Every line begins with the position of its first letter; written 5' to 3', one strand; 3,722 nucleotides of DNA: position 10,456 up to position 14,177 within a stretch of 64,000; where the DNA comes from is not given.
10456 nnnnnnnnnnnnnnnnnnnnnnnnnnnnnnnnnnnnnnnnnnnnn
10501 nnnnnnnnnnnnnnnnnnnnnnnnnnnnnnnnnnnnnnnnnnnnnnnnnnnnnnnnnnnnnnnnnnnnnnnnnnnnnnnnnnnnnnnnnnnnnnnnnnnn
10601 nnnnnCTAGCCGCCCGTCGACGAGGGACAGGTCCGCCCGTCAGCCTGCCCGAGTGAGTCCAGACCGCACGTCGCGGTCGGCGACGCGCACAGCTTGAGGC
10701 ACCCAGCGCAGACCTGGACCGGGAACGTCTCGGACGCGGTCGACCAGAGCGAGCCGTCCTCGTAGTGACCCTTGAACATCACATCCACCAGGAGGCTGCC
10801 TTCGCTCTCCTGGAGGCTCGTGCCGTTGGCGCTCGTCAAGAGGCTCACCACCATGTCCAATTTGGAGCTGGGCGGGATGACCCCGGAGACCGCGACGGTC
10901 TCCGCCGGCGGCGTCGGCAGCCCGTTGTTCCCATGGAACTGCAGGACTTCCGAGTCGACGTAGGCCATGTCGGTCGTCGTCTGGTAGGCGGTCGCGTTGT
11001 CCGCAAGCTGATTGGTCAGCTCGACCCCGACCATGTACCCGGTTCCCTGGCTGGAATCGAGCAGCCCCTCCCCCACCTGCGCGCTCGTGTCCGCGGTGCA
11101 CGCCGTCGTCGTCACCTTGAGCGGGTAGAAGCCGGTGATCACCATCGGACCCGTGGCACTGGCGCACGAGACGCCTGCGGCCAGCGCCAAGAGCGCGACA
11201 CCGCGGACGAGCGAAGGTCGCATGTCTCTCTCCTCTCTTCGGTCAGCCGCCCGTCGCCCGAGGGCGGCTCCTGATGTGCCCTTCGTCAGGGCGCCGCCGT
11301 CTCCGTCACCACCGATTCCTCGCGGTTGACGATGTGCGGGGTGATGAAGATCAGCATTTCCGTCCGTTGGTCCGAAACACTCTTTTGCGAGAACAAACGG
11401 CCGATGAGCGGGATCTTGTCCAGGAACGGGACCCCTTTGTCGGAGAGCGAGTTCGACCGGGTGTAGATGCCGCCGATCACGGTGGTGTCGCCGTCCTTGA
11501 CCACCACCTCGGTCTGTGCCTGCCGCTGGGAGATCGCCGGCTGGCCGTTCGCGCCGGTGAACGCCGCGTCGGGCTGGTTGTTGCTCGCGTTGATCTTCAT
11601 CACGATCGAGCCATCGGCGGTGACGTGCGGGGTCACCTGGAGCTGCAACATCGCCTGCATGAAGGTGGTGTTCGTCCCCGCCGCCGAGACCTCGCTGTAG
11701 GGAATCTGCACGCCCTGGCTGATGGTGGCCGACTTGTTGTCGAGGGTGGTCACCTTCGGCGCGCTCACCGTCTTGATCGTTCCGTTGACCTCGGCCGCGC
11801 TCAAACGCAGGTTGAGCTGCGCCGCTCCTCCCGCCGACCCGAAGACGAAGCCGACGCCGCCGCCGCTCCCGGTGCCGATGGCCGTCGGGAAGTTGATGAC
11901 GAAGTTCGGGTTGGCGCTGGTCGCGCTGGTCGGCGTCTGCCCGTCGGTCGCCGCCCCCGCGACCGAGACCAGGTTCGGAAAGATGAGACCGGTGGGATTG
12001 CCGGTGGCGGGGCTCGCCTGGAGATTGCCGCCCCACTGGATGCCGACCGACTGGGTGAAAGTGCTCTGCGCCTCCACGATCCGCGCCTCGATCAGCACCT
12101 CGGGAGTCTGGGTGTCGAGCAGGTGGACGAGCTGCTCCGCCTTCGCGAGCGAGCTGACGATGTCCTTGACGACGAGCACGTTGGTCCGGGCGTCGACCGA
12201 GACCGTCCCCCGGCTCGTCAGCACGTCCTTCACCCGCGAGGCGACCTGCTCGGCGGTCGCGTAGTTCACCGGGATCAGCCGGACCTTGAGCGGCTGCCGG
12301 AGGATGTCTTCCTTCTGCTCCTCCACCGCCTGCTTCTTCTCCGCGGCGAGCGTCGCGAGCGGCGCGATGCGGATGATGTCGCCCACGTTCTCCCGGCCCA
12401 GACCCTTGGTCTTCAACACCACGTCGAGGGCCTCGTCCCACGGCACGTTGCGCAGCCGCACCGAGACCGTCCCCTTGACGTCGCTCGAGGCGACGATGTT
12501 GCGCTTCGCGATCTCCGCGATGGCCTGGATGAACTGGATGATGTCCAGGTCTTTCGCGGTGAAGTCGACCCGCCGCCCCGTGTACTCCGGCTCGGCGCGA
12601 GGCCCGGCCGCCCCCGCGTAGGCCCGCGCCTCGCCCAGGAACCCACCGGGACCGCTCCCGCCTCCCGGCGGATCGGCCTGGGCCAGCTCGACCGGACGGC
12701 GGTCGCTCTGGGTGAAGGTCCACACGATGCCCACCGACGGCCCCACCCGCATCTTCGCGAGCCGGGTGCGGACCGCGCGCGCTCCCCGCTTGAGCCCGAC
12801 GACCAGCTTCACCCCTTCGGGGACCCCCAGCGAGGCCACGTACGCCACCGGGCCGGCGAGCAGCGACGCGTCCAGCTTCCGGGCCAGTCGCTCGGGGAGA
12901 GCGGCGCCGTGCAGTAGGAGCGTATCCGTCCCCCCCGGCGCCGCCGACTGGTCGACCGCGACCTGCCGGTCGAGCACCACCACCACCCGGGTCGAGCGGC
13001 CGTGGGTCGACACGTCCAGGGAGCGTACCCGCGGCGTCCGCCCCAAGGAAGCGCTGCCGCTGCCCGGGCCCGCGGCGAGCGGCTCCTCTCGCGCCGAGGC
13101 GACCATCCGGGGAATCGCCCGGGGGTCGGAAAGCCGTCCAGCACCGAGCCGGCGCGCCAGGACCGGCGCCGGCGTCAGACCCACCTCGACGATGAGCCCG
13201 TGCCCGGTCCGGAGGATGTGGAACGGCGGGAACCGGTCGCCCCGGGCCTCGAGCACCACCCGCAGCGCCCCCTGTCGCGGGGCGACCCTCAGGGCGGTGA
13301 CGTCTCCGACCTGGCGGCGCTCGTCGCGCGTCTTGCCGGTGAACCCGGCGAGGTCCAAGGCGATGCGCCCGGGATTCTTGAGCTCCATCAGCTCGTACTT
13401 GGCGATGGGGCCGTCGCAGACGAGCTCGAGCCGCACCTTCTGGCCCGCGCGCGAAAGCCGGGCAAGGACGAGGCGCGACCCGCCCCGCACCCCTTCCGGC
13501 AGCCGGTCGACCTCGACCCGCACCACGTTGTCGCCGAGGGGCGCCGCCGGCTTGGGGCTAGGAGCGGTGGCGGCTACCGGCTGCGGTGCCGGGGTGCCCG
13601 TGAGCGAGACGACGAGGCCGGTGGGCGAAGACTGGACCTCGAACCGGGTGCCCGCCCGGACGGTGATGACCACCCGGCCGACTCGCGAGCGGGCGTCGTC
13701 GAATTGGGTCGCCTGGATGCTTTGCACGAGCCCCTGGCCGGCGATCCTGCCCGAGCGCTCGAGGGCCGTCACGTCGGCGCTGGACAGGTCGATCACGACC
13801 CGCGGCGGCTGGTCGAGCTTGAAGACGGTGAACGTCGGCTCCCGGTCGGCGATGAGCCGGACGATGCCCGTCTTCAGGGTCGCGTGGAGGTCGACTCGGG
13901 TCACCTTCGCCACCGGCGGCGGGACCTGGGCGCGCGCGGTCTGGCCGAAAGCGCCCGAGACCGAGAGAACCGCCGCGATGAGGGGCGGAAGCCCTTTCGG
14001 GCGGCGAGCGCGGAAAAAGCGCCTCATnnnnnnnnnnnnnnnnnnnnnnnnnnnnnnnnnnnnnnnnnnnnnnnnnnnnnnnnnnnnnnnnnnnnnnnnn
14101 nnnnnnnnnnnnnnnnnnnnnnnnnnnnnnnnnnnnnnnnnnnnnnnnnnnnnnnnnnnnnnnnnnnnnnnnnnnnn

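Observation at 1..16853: One minus-strand array spanning about 17 kb extends the pilMNOPQ cluster with surface and secretin-accessory genes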

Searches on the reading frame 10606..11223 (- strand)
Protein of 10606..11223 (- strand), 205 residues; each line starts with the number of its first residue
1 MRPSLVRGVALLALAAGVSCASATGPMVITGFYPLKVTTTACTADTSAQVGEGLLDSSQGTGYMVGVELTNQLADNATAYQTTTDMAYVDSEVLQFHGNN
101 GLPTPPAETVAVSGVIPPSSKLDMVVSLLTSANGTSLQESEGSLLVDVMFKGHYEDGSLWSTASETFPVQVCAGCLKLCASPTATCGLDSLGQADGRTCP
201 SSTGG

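Call 6: search_protein_families(library=pfam, max_evalue=0.01, proteins=[window:10609-11223:-])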
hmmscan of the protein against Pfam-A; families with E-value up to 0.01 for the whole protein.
seq(205 aa): 0 families

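Call 38: search_protein_families(library=ncbifam, max_evalue=0.001, proteins=[window:10609-11223:-])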
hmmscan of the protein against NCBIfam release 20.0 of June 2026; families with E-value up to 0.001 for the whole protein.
seq(205 aa): 0 families

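Call 53: search_protein_representatives(protein=window:10606-11223:-)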
Query: 205 residues. Proteins with E-value up to 0.001 (for the whole library): 60; up to 1e-10: 15; up to 1e-30: 2. The best 60 are listed.
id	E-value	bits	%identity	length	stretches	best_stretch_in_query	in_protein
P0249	3.9e-128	441.1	100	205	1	1-205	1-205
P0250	3.8e-32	127.9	43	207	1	9-199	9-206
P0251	1.1e-23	100.4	36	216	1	7-199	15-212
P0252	2.8e-20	89.3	34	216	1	10-202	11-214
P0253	2.9e-19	85.9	35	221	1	5-200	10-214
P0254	1.2e-18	83.9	35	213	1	3-200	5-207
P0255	2.3e-18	83.0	35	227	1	9-176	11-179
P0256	1.6e-15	73.7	32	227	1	13-194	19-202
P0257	8.2e-15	71.4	33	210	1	7-187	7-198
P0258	1.6e-13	67.2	38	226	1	5-200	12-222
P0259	4.7e-13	65.7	37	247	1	12-200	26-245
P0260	1.9e-12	63.7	30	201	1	11-199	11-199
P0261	1.3e-11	61.0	32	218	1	2-201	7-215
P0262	1.3e-11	60.9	31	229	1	3-186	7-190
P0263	1.5e-11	60.8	25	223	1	9-193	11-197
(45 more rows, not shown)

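Call 62: predict_structure(alignment_id=A3)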
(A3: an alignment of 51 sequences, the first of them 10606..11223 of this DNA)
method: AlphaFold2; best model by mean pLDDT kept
length: 205 residues; sequences in the alignment: 51
mean_pLDDT: 91.4   pTM: 0.83
mean pLDDT of the five models: 91.4, 91.3, 91.1, 91.2, 91.0
residues with pLDDT >= 90: 165; 70-90: 14; 50-70: 23; < 50: 3
segments of 3 or more residues with pLDDT < 50: none
pLDDT, mean of each block of 10 residues (from residue 1): 53 59 83 95 97 98 98 97 97 98 98 98 98 98 98 97 98 95 92 93 68
secondary structure, 60 per line:
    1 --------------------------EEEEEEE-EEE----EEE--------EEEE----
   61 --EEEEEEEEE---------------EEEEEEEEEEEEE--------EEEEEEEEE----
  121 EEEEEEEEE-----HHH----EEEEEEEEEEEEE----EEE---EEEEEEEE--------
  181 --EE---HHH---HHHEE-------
elements in order: E27-33 E35-37 E42-44 E53-56 E63-71 E87-99 E108-116 E121-129 E142-154 E159-161 E165-172

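Call 64: fold_search(model_id=the predicted structure, library=pdb)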
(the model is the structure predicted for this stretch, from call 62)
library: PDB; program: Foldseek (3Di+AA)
matches with E <= 10: 1423; with E <= 0.001: 7
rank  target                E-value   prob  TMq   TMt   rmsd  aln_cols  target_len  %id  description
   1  8b5l_q                3.5e-04  1.00  0.36  0.45   5.4       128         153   13  Cryo-EM structure of ribosome-Sec61-TRAP (TRanslocon Associated Protein) translocon complex (released 2023-03-01)
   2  9n9j_5                4.2e-04  1.00  0.38  0.51  16.1       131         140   11  Structure of a GRP94 folding intermediate engaged with a CCDC134- and FKBP11-bound secretory translocon (released 2025-11-19)
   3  1rho_A                4.4e-04  1.00  0.38  0.51   9.4       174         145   12  STRUCTURE OF RHO GUANINE NUCLEOTIDE DISSOCIATION INHIBITOR (released 1997-10-15)
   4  8rjc_5                4.6e-04  1.00  0.40  0.45   4.8       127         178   12  Structure of the rabbit 80S ribosome stalled on a 2-TMD rhodopsin intermediate in complex with Sec61-TRAP, open confor (released 2024-01-24)
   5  8btk_TA               6.8e-04  1.00  0.36  0.41   4.7       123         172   10  Structure of the TRAP complex with the Sec translocon and a translating ribosome (released 2023-05-24)
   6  2jhz_A                7.6e-04  1.00  0.39  0.53   6.1       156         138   10  CRYSTAL STRUCTURE OF RHOGDI E155S, E157S MUTANT (released 2007-05-08)
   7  1tza_B                9.9e-04  1.00  0.37  0.56   6.4       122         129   14  X-ray structure of Northeast Structural Genomics Consortium target SoR45 (released 2004-07-27)
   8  6zlx                  1.2e-03  1.00  0.30  0.26   4.5       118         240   18  The structure of the ClpX-associated factor PDIP38 (released 2021-07-14)
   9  5fr2_B                1.3e-03  1.00  0.37  0.42   6.4       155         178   11  Farnesylated RhoA-GDP in complex with RhoGDI-alpha, lysine acetylated at K178 (released 2016-01-13)
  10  2n80_MODEL_1_B        1.4e-03  1.00  0.40  0.46   8.2       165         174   13  p75NTR DD:RhoGDI (released 2015-12-23)
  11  8rc4_g                1.6e-03  1.00  0.40  0.11   6.3       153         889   11  Structure of Integrator-PP2A complex (released 2024-02-07)
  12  1tza_A                1.7e-03  1.00  0.33  0.48   6.9       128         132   13  X-ray structure of Northeast Structural Genomics Consortium target SoR45 (released 2004-07-27)
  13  5h1d                  1.8e-03  1.00  0.39  0.55   6.1       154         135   10  Crystal structure of C-terminal of RhoGDI2 (released 2016-10-26)
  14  5fo7_B                1.8e-03  1.00  0.30  0.09   8.1       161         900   12  Crystal Structure of Human Complement C3b at 2.8 Angstrom resolution (released 2016-04-06)
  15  1qvy_A                1.9e-03  1.00  0.39  0.54   6.1       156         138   10  Crystal structure of RhoGDI K(199,200)R double mutant (released 2004-02-10)
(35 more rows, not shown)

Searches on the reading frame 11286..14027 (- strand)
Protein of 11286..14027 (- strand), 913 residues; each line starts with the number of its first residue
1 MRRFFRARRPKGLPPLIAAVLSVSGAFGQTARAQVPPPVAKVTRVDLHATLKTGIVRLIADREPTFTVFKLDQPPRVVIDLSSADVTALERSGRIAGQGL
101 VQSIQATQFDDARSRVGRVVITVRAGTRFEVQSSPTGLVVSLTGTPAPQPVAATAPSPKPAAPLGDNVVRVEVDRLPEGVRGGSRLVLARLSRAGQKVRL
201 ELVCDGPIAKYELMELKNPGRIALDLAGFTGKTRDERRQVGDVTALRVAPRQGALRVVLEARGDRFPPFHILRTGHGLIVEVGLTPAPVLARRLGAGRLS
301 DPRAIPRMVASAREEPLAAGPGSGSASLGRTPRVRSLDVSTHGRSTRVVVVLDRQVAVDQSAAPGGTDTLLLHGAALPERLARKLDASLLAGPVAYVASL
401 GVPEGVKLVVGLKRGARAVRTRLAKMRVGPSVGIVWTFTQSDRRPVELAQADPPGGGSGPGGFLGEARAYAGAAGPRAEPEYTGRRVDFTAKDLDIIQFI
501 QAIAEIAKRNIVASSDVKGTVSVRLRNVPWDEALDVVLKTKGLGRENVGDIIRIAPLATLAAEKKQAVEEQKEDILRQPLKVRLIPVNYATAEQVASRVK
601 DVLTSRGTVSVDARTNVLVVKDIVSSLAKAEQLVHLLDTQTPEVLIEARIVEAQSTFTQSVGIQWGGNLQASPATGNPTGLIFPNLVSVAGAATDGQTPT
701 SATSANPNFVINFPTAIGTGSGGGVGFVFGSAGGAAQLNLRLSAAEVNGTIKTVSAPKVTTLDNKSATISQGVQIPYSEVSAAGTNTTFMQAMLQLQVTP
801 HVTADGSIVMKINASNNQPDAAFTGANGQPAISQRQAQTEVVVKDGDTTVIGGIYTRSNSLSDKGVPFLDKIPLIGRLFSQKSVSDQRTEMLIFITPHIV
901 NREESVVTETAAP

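Call 6: search_protein_families(library=pfam, max_evalue=0.01, proteins=[window:11286-14027:-])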
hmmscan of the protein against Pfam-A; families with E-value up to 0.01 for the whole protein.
window:11286-14027:- (913 aa): 5 families
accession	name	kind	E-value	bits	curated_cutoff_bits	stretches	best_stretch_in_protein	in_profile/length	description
PF00263.26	Secretin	-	1.7e-48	164.9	27.5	1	745-900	2-168/169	Bacterial type II and III secretion system protein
PF11741.13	AMIN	-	1.4e-21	76.9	20.5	2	45-142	2-101/101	AMIN domain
PF03958.22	Secretin_N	-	4.2e-13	49.7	28.2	1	582-641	1-67/69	Bacterial type II/III secretion system short domain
PF07660.19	STN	-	2.9e-09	37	28.4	1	510-556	2-51/52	Secretin and TonB N terminus short domain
PF21305.2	type_II_gspD_N0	-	1.4e-06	28.5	27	1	492-538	4-51/71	GspD-like, N0 domain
